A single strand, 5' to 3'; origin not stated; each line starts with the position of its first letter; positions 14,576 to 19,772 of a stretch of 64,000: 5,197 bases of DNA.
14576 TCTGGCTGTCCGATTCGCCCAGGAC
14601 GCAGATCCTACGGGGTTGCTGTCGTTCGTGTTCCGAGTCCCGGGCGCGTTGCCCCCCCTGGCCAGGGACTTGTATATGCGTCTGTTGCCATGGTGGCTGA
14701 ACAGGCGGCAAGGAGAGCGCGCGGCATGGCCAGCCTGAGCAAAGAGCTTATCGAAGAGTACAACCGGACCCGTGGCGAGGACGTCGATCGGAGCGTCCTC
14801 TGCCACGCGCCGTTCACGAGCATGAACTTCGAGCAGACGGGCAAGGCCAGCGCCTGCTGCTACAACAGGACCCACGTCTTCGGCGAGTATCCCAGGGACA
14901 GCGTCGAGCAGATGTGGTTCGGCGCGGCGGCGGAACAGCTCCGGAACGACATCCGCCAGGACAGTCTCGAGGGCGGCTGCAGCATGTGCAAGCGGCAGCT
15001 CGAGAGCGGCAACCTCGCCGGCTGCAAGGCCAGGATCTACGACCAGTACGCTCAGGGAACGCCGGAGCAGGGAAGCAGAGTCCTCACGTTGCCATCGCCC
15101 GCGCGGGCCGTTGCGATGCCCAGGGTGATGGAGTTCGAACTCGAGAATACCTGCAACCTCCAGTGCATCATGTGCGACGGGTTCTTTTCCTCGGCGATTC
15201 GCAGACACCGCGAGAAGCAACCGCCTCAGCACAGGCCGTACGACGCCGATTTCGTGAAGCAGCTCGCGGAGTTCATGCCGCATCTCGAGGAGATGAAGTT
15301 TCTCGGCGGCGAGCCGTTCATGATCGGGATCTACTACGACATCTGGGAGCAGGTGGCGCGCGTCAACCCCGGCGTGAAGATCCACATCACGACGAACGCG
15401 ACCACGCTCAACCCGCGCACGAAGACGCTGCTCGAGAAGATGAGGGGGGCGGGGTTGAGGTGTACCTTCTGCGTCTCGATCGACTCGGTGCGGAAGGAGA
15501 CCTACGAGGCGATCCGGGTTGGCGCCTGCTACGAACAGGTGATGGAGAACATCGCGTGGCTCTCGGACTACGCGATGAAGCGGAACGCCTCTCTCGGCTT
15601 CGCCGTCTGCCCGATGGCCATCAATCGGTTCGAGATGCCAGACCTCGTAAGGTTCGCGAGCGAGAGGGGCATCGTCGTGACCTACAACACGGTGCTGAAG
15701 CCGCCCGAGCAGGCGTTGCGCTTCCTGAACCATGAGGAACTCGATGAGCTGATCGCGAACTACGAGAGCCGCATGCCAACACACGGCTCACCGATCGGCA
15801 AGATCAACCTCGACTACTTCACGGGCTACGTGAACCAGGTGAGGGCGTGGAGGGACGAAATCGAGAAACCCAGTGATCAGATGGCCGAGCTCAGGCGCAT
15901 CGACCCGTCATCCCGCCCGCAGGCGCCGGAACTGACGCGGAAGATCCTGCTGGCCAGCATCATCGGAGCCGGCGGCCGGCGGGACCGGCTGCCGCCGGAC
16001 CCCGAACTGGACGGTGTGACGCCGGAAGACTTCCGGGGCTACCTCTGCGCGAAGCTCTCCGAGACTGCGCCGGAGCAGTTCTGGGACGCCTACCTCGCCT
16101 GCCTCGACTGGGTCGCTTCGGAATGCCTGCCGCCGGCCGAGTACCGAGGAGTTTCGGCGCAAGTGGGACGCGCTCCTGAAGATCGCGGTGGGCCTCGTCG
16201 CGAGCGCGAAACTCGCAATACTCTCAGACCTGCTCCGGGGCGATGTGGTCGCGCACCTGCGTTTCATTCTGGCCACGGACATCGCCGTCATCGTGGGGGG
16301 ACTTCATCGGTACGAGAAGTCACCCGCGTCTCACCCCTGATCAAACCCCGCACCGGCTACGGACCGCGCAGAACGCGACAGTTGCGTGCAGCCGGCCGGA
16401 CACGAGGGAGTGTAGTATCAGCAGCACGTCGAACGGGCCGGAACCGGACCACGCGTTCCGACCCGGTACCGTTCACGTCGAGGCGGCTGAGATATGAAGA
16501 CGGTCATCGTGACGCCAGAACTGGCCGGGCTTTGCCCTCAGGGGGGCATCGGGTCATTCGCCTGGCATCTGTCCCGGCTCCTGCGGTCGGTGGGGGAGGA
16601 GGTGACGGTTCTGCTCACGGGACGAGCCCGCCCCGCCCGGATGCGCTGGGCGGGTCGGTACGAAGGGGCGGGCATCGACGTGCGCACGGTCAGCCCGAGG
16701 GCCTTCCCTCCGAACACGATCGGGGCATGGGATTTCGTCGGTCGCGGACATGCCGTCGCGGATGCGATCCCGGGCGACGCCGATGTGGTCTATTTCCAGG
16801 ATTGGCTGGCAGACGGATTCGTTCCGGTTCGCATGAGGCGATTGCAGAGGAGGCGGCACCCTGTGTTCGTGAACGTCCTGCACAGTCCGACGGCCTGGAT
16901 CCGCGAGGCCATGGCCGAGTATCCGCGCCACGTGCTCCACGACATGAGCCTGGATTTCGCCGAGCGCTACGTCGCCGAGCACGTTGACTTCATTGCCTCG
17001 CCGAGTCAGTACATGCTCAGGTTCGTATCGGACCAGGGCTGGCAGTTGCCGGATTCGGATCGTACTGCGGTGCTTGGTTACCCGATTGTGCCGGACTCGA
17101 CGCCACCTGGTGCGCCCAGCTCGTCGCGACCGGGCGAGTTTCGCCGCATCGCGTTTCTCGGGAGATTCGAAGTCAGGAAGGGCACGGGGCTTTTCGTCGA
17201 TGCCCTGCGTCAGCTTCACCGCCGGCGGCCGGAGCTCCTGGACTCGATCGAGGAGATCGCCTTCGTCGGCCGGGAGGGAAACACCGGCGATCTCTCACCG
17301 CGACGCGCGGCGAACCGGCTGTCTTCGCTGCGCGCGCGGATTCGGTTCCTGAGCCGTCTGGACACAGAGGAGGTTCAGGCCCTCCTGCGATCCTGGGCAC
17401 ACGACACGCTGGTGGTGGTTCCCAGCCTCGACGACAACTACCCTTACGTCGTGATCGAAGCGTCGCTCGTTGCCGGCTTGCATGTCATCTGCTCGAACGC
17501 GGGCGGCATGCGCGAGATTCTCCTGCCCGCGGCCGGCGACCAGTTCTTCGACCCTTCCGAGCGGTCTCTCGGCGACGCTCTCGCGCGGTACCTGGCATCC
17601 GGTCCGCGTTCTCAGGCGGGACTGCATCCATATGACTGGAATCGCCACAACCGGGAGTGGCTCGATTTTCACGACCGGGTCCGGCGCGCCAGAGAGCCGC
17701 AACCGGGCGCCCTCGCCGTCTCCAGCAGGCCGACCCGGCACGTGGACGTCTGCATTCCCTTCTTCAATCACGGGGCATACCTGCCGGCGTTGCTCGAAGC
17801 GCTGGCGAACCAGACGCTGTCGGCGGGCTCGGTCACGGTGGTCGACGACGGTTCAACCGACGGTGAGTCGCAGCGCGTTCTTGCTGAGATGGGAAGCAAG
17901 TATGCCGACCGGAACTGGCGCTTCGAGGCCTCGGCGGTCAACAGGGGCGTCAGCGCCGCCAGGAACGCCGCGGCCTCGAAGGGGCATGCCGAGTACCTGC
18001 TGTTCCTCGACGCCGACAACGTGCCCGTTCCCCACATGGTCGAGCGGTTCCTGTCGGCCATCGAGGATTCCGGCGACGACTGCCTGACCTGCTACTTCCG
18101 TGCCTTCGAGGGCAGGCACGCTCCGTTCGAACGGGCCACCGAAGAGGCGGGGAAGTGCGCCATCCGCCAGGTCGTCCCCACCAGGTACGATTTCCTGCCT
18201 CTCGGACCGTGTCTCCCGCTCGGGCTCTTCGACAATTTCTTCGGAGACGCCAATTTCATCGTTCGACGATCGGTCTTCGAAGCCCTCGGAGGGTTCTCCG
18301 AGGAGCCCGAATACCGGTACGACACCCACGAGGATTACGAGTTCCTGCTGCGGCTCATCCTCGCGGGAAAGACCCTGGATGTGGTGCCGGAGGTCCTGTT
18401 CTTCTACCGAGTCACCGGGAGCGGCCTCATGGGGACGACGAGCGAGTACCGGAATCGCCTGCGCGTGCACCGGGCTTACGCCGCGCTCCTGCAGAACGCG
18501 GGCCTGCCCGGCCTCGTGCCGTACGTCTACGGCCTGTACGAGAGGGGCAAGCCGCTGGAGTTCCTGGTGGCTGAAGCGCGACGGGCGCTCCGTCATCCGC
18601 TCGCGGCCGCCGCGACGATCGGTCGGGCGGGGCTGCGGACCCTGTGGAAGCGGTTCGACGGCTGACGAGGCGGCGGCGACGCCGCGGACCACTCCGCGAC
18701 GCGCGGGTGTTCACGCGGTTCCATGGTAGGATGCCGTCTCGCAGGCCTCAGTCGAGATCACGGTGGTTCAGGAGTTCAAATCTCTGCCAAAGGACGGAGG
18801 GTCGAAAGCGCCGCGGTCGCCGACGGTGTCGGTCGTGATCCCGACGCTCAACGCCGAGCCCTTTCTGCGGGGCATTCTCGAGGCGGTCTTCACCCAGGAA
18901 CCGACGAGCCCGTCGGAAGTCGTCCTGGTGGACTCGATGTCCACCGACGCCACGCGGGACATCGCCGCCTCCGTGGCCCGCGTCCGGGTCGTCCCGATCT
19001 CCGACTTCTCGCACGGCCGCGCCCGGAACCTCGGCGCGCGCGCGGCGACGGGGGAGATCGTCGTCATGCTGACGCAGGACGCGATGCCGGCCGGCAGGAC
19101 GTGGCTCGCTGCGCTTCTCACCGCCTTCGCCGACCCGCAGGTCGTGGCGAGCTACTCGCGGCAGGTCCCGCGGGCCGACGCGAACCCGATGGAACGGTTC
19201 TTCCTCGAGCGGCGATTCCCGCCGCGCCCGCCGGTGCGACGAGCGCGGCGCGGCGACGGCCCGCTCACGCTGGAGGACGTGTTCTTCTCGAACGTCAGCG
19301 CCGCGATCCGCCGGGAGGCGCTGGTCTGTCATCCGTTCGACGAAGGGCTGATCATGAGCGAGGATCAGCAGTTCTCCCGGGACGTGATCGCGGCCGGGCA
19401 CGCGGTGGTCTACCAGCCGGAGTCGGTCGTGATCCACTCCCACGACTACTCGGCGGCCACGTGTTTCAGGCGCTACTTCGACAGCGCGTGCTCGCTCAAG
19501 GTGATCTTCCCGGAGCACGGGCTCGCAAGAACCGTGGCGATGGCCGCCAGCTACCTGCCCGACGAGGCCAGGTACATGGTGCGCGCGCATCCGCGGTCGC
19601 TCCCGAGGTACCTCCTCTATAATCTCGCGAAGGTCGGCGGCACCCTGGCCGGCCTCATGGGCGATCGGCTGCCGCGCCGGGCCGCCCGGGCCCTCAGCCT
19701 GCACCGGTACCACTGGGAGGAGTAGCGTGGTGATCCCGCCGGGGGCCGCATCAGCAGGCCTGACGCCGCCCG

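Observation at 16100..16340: Second +1 frame break on the same 8-mer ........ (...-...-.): programmed frameshift or motif-specific sequence artefact?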

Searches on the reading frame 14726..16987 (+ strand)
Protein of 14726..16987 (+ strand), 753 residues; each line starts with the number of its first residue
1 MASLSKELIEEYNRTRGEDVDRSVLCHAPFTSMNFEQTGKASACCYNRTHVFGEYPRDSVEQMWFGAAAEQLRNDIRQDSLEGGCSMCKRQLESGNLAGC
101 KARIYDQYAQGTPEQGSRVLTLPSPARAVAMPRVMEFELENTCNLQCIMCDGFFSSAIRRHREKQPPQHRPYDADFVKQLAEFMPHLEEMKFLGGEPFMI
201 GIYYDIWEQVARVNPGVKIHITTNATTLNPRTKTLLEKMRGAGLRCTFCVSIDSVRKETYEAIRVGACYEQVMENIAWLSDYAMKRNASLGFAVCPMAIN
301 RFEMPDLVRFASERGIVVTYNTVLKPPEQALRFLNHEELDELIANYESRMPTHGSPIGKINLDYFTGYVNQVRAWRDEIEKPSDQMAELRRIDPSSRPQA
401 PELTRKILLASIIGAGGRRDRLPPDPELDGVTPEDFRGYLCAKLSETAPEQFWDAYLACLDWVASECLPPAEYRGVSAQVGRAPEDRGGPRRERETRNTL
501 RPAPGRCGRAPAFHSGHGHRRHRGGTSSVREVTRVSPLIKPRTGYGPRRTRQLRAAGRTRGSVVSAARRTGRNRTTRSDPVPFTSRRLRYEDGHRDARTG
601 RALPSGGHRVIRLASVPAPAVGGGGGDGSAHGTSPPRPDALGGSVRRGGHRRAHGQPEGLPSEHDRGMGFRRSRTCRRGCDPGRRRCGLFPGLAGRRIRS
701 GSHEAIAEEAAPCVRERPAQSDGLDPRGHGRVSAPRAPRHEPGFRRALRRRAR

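Call 24: find_encoding_contigs(protein=window:14726-16987:+, flank=10000, max_places=4)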
Protein window:14726-16987:+ (753 aa): no gene with exactly this product is on record in the collection.

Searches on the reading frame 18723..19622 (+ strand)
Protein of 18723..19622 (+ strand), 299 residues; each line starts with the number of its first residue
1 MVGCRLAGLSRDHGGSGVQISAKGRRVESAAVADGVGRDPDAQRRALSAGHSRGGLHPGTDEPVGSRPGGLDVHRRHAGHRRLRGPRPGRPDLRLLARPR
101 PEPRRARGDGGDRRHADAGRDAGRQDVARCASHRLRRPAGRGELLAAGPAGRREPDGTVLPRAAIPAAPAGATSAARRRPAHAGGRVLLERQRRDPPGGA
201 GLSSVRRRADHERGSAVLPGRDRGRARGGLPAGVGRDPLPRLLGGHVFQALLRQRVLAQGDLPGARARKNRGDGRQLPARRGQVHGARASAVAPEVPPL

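Call 25: find_encoding_contigs(protein=window:18723-19622:+, flank=10000, max_places=4)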
Protein window:18723-19622:+ (299 aa): no gene with exactly this product is on record in the collection.
